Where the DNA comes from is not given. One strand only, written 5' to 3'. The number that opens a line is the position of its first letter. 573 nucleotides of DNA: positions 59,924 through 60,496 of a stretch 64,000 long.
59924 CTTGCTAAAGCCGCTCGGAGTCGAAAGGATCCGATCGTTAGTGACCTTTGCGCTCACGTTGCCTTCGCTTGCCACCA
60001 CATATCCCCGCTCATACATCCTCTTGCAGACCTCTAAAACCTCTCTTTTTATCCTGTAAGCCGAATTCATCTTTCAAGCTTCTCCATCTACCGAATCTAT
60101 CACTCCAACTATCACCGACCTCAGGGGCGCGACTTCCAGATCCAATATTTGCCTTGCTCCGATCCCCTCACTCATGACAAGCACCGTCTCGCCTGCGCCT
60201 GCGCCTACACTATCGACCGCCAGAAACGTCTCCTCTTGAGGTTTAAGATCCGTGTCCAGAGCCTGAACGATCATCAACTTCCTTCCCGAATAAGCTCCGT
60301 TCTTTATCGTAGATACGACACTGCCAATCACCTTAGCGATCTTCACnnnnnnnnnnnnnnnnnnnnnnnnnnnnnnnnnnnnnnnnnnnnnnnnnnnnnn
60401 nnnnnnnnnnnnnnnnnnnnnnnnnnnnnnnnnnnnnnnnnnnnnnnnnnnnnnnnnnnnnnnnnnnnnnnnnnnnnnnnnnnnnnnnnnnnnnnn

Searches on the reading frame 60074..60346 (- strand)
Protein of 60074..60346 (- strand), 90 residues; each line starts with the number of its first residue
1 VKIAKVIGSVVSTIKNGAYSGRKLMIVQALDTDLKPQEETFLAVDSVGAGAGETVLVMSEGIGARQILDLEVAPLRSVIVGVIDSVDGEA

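Call 5: search_protein_families(library=pfam, proteins=[window:60074-60346:-], max_evalue=0.1)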
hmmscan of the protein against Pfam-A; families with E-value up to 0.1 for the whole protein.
window:60074-60346:- (90 aa): 1 family
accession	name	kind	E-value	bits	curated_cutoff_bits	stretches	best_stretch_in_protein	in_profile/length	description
PF03319.19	EutN_CcmL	-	1.6e-25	89.8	25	1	1-84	1-83/83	Ethanolamine utilisation protein EutN/carboxysome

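Call 57: search_solved_structures(query=window:60074-60346:-, max_evalue=0.001)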
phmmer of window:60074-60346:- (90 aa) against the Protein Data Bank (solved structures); distinct sequences matched with E-value up to 0.001: 11.
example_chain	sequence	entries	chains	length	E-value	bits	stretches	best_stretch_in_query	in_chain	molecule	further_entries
4i7a_A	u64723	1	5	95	5.3e-14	55.7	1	2-87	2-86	Ethanolamine utilization protein EutN/carboxysome structural protein Ccml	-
2qw7_A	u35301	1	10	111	5.4e-13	52.4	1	1-87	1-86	Carbon dioxide concentrating mechanism protein ccmL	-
2hd3_A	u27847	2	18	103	2.8e-12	50.2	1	1-86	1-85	Ethanolamine utilization protein eutN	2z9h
4n8x_1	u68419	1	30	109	2.6e-11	47.1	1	1-87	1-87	Carbon dioxide concentrating mechanism protein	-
4jw0_B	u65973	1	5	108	2.9e-11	46.9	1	1-87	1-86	Carbon dioxide concentrating mechanism protein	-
4jvz_A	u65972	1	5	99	1.6e-10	44.6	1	1-87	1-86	Carbon dioxide concentrating mechanism protein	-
4n8f_A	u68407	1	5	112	2.4e-10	44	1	1-87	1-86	Carbon dioxide concentrating mechanism protein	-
6owf_C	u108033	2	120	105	3.5e-10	43.5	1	1-86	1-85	Ethanolamine utilization protein EutN/carboxysome structural protein Ccml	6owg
5v74_A1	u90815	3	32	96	1.7e-09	41.3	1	2-87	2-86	Ethanolamine utilization protein EutN/carboxysome structural protein Ccml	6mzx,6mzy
7wkc_A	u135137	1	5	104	4e-09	40.1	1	1-87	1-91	Carboxysome shell vertex protein CcmL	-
6qn1_AA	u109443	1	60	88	4.8e-06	30.3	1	2-57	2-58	Carbon dioxide concentrating mechanism protein CcmL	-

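Call 62: search_protein_families(library=ncbifam, proteins=[window:60074-60346:-], max_evalue=0.01)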
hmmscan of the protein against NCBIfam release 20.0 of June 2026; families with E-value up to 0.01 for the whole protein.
window:60074-60346:- (90 aa): 3 families
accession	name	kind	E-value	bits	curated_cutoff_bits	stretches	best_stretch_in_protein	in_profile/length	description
NF053795.1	beta_CO2some_L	equivalog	4.4e-21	75.1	125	1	1-87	1-86/99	beta-carboxysome shell vertex protein CcmL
NF011992.0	PRK15448.1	equivalog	7.3e-15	54.9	118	1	1-86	1-85/95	ethanolamine utilization microcompartment protein EutN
TIGR02703.2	carboxysome_A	equivalog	6.6e-07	29.6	120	1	1-85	1-79/81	alpha-carboxysome shell vertex protein CsoS4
